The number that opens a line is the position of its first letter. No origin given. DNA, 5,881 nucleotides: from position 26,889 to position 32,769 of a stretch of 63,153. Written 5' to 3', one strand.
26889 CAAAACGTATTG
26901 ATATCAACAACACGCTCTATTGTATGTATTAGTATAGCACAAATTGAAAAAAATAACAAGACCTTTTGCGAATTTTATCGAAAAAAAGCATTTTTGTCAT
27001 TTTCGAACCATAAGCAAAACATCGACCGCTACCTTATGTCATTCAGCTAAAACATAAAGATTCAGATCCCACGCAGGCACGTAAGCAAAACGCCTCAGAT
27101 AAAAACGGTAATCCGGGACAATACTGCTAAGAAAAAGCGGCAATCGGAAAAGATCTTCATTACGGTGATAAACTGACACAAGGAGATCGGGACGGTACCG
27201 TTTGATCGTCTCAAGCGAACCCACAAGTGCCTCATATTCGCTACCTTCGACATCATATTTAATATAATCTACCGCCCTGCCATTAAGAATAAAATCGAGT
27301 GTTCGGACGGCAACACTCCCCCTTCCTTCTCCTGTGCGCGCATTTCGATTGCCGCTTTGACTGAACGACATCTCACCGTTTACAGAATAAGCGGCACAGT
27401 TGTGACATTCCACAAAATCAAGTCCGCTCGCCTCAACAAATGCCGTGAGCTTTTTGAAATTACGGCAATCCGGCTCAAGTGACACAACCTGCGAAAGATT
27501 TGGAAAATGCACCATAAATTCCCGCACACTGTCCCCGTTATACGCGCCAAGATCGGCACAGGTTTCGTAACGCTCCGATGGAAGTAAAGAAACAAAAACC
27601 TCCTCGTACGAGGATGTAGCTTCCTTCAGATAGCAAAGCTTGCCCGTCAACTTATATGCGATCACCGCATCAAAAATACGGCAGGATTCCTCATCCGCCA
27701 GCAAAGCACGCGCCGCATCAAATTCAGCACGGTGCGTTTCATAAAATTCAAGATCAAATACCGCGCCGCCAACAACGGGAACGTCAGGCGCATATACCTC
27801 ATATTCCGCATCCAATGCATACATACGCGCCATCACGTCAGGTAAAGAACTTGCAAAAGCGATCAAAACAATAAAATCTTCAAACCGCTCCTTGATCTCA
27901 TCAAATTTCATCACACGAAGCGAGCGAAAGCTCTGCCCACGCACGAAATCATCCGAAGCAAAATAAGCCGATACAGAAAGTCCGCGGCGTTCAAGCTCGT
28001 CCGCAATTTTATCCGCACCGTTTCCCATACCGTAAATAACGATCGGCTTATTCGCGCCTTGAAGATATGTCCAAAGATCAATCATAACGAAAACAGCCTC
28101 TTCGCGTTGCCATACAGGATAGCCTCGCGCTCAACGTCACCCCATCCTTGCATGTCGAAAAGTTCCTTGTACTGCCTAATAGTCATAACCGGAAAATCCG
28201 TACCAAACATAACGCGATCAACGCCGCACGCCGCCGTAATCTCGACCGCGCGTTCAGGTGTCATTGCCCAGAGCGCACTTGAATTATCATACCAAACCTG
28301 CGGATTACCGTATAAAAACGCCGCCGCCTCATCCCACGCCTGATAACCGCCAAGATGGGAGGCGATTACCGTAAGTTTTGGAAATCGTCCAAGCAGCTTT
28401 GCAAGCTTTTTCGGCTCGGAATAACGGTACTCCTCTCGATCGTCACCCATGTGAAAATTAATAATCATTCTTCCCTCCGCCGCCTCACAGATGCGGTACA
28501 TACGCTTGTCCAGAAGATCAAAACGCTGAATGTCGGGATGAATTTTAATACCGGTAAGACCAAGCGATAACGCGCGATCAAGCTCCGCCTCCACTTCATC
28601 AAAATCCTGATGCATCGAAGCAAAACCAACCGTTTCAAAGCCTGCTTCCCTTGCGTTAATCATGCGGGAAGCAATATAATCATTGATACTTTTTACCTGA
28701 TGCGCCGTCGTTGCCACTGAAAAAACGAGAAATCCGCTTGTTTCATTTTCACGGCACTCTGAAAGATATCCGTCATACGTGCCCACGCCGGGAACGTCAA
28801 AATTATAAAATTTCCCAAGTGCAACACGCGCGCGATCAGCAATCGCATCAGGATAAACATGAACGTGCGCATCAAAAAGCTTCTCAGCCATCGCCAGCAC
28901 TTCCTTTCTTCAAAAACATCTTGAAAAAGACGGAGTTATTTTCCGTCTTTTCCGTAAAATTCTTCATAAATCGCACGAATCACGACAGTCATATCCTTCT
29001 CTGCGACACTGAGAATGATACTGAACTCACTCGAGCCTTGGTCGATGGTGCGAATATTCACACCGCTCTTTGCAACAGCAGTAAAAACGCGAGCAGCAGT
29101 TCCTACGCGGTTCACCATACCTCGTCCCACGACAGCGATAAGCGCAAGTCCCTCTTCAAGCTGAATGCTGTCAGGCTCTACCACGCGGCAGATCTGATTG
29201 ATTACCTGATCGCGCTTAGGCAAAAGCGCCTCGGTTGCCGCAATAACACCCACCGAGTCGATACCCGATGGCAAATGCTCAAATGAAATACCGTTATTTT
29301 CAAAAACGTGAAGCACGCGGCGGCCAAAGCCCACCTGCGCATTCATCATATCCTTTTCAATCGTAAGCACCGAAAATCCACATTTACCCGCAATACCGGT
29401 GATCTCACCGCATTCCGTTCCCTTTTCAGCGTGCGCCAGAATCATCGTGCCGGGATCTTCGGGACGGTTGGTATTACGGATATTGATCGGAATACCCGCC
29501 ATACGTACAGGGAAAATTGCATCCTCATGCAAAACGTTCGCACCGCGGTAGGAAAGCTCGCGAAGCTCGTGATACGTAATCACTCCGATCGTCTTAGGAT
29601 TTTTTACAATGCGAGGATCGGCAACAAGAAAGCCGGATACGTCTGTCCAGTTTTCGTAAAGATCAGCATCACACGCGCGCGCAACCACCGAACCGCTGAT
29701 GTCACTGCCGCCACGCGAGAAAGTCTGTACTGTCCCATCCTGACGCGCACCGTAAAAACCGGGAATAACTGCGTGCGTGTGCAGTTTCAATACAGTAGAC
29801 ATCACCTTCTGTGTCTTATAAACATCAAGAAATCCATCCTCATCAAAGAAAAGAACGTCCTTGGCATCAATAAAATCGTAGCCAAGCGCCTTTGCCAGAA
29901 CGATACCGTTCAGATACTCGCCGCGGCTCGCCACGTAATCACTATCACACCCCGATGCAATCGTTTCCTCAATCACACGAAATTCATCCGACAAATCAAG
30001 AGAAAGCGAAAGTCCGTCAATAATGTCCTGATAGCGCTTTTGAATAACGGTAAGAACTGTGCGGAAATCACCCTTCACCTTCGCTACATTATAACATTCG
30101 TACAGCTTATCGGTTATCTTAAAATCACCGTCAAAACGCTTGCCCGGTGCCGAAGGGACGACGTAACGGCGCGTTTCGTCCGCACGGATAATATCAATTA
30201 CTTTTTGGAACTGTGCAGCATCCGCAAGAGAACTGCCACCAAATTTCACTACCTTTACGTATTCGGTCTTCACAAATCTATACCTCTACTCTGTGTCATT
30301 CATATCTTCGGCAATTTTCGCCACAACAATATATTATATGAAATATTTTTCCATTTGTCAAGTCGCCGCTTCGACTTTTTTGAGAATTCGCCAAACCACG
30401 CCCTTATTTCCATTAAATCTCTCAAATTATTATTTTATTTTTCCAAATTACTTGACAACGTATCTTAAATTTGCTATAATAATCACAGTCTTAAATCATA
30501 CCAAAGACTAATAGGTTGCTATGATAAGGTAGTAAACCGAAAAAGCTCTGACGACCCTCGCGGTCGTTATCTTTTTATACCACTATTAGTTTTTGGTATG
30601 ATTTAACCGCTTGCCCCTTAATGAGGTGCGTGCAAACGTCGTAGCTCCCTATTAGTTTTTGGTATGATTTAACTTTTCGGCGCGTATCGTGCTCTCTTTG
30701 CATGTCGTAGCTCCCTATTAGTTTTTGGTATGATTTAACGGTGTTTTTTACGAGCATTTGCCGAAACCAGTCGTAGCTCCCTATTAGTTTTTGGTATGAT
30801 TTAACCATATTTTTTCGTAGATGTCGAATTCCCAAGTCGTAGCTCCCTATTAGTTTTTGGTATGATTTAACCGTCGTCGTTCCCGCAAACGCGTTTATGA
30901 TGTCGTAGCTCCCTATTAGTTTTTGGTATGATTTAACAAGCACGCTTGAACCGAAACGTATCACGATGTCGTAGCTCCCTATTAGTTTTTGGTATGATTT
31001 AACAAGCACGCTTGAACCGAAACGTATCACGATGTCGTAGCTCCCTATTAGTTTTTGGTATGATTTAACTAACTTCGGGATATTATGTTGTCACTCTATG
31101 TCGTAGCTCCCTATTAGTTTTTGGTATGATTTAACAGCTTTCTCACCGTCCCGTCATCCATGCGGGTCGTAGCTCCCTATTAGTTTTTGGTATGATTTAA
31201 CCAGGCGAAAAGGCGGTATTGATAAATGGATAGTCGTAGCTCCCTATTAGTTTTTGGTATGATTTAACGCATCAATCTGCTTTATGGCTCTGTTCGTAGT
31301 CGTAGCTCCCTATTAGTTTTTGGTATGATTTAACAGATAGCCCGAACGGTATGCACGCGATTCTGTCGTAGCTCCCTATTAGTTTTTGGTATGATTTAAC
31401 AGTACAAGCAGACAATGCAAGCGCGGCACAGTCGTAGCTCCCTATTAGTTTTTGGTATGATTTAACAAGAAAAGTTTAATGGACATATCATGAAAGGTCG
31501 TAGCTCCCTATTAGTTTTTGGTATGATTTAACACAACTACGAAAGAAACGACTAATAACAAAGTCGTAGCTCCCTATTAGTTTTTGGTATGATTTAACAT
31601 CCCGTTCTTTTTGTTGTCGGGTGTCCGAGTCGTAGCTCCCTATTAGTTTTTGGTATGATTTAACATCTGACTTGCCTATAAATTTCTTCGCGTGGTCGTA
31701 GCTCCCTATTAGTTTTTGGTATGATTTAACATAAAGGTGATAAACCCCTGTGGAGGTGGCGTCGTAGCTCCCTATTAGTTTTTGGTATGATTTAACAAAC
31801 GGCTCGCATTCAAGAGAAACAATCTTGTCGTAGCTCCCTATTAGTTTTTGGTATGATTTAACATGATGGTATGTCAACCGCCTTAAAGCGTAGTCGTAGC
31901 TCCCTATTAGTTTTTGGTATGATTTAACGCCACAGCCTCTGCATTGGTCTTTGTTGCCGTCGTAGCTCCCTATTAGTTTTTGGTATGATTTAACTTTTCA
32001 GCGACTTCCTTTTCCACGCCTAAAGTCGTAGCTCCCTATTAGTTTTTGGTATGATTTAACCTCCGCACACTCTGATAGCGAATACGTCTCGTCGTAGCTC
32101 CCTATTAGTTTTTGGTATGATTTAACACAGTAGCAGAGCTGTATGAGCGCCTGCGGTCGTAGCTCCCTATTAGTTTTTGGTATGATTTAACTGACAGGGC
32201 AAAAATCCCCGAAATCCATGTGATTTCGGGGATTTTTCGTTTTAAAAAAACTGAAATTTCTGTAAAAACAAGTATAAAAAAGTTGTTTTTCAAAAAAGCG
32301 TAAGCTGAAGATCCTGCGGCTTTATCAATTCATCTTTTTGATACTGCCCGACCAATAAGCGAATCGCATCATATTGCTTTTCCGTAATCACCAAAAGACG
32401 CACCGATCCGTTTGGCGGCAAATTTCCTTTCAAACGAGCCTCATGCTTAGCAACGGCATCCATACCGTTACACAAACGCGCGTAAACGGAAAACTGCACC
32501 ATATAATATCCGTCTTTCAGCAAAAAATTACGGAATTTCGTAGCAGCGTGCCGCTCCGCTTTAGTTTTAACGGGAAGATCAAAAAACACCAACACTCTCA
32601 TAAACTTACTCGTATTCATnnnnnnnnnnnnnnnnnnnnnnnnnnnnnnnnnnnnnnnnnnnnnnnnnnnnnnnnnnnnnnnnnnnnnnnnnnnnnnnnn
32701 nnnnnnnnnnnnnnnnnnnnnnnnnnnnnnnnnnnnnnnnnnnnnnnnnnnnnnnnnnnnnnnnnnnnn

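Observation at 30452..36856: Complete compact type II-C CRISPR-Cas9 locus at the window centre, between lysC and mgtE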

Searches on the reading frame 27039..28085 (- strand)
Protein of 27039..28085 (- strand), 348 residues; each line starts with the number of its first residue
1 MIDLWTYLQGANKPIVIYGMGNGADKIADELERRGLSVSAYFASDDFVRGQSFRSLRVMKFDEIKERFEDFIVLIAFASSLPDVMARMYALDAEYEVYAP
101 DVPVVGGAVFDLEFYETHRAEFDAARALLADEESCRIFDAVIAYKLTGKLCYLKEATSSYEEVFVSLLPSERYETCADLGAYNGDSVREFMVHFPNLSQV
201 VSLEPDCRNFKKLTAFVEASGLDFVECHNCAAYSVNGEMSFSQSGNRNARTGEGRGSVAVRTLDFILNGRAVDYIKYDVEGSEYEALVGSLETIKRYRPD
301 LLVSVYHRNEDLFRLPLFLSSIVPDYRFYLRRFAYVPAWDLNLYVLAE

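Call 47: search_protein_families(library=ncbifam, proteins=[window:27039-28085:-], max_evalue=1e-10)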
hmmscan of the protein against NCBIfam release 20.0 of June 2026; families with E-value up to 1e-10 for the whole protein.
window:27039-28085:- (348 aa): 1 family
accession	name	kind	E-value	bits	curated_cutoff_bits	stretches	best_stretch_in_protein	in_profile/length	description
TIGR01444.1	fkbM_fam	subfamily_domain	2.1e-20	73.6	37.7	1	175-305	1-142/143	FkbM family methyltransferase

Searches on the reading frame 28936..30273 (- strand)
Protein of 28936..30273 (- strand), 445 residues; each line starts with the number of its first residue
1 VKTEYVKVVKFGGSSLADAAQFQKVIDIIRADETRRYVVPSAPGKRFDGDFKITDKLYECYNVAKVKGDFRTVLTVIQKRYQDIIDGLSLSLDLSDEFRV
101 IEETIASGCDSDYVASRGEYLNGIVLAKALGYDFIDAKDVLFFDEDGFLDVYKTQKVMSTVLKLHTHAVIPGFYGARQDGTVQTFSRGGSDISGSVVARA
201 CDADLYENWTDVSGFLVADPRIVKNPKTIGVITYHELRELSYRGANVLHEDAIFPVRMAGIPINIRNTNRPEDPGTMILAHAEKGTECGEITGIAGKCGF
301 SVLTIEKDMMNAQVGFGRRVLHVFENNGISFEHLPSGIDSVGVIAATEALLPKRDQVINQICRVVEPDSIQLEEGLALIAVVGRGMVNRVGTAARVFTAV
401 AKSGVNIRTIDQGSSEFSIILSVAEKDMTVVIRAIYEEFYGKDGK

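Call 7: search_protein_families(library=ncbifam, proteins=[window:28936-30273:-])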
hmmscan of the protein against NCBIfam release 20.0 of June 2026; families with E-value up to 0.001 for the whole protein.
window:28936-30273:- (445 aa): 24 families
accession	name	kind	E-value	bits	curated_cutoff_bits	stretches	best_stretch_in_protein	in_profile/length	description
NF006540.0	PRK09034.1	equivalog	1.2e-159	531.8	434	1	6-442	1-451/454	aspartate kinase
NF006959.0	PRK09436.1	equivalog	9.1e-69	232.4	726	1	7-442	2-462/819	bifunctional aspartate kinase/homoserine dehydrogenase I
TIGR00657.1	asp_kinases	subfamily_domain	2.7e-68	231.1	208.7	1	8-439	5-440/442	aspartate kinase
NF004938.0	PRK06291.1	equivalog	1.1e-63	215.5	528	1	154-441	177-463/468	aspartate kinase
TIGR00656.1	asp_kin_monofn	equivalog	2.5e-61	207.9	402.25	1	8-439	5-404/407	aspartate kinase, monofunctional class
NF006570.0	PRK09084.1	equivalog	6.6e-60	203.4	455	1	6-441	4-450/452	lysine-sensitive aspartokinase 3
NF006068.0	PRK08210.1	equivalog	1.2e-45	156.4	474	1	110-440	70-401/405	aspartate kinase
NF005154.0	PRK06635.1-2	equivalog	2.1e-42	145.9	376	1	158-441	122-404/407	aspartate kinase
NF006515.0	PRK08961.1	equivalog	2.8e-42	144.7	802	1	3-440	6-460/861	bifunctional aspartate kinase/diaminopimelate decarboxylase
NF005155.0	PRK06635.1-4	equivalog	3.6e-41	141.5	346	1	156-439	119-401/407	aspartate kinase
NF004579.0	PRK05925.1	equivalog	4e-38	131.5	665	1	8-434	5-427/440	aspartate kinase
NF005656.0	PRK07431.1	equivalog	1.9e-36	125.8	657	1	159-439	122-409/587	aspartate kinase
NF007003.0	PRK09466.1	subfamily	1.4e-34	119.6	582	1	6-440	12-453/810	bifunctional aspartate kinase/homoserine dehydrogenase II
NF005153.0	PRK06635.1-1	equivalog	1.7e-33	116.3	585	1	160-439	123-405/421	aspartate kinase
NF005156.0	PRK06635.1-5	equivalog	2.6e-32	112.1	594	1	158-441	121-402/411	aspartate kinase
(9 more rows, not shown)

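Call 8: search_protein_families(library=pfam, proteins=[window:28936-30273:-])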
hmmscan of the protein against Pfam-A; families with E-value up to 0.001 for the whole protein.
window:28936-30273:- (445 aa): 4 families
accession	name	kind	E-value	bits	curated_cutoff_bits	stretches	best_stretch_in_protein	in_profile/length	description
PF00696.33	AA_kinase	-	1.8e-32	113.4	24.9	1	7-267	3-234/234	Amino acid kinase family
PF22468.2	ACT_9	-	1e-20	73.7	27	1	379-439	1-61/61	ACT domain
PF01842.31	ACT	-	5.6e-08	32.9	27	1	385-433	6-59/66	ACT domain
PF13840.12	ACT_7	-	2.4e-06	27.7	27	1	372-435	2-63/65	ACT domain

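Call 48: find_related_loci(query=window:28936-30273:-, collection=genome_contigs, flank=9000)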
Query window:28936-30273:- (445 aa) in genome_contigs; peptide patterns used: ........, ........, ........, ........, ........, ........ (x = any residue, [..] = any of these).
394 stretches matched a pattern; 355 encode a relative of the query (tblastn E <= 1e-3); the best 80 are kept; 80 distinct loci.
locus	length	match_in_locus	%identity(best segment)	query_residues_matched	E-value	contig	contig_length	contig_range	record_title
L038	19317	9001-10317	75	1-439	0e+0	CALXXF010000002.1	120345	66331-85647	MAG: uncultured Clostridia bacterium isolate BRZ_CP__bin96 genome assembly, contig: BRZ_CP__NODE_210_length_120345_cov_1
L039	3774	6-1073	90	90-445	0e+0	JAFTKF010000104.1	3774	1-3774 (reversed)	MAG: Clostridia bacterium isolate RGIG3894 Roe_deer_Cecum-2__c247740, whole genome shotgun sequence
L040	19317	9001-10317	63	1-439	0e+0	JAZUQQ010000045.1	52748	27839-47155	MAG: Eubacteriales bacterium isolate T1900044857_TS20190323.MAGScoT_cleanbin_000004 SGB_3069_k141_2456098, whole genome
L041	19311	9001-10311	61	4-439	2e-178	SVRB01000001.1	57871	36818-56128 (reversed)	MAG: Oscillospiraceae bacterium isolate SIG632 NODE_3141_length_57871_cov_1.538878, whole genome shotgun sequence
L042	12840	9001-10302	64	6-439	6e-178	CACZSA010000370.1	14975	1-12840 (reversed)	MAG: uncultured Ruminococcus sp. isolate RUG12898 genome assembly, contig: RUG12898_asm_370, whole genome shotgun sequen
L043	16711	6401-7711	60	4-439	2e-177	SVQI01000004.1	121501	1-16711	MAG: Oscillospiraceae bacterium isolate SIG613 NODE_178_length_121501_cov_8.676530, whole genome shotgun sequence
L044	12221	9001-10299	61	6-439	1e-176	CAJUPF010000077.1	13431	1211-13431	MAG TPA_asm: uncultured Lachnospiraceae bacterium isolate MGBC163511 genome assembly, contig: MGBC163511.77, whole genom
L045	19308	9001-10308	61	6-441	3e-176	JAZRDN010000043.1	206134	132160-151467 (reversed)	MAG: Eubacteriales bacterium isolate T1900045506_YK20190200.MAGScoT_cleanbin_000017 SGB_7532_k141_28018, whole genome sh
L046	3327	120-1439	58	1-439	0e+0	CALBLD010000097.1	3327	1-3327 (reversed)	MAG TPA_asm: uncultured Clostridia bacterium isolate SRR1747061_bin.34_CONCOCT_v1.1_MAG genome assembly, contig: ERZ8082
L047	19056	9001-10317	59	1-439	8e-174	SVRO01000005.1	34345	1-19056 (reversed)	MAG: Oscillospiraceae bacterium isolate SIG645 NODE_26665_length_34345_cov_1.972120, whole genome shotgun sequence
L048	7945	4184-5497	61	2-439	2e-174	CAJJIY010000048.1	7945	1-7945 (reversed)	MAG TPA_asm: uncultured Clostridiales bacterium isolate ERR321646-bin.55 genome assembly, contig: NODE_5479_length_7945_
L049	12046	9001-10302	60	6-439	2e-173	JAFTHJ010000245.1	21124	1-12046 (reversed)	MAG: Clostridia bacterium isolate RGIG3820 Roe_deer_Cecum-1__c686342, whole genome shotgun sequence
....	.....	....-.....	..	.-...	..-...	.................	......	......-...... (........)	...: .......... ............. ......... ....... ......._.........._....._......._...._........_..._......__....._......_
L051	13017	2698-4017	60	6-445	4e-172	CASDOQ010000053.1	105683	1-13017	uncultured bacterium isolate CO.O28.metabat-bins.33 genome assembly, contig: CO.O28.metabat-bins.33.fa_k141_12065667, wh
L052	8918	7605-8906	59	6-439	1e-171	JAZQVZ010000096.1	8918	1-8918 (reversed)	MAG: Eubacteriales bacterium isolate T1900045166_TC20190160.MAGScoT_cleanbin_000055 SGB_5152_k141_282437, whole genome s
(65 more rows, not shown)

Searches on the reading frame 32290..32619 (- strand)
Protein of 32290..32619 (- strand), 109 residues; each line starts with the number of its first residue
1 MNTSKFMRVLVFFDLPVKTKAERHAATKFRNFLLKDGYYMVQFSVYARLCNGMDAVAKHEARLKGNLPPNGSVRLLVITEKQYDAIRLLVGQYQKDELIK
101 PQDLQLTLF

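Call 7: search_protein_families(library=ncbifam, proteins=[window:32290-32619:-])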
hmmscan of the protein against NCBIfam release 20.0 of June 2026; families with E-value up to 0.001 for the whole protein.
window:32290-32619:- (109 aa): 1 family
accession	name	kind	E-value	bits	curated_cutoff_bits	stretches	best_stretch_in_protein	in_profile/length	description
TIGR01573.1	cas2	equivalog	5.1e-24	84.4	24.5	1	7-97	1-89/96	CRISPR-associated endonuclease Cas2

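Call 8: search_protein_families(library=pfam, proteins=[window:32290-32619:-])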
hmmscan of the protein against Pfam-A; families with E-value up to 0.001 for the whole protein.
window:32290-32619:- (109 aa): 1 family
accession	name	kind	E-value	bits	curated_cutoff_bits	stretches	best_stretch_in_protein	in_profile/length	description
PF09827.14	CRISPR_Cas2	-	9.9e-18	64.5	23.8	1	7-84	1-72/74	CRISPR associated protein Cas2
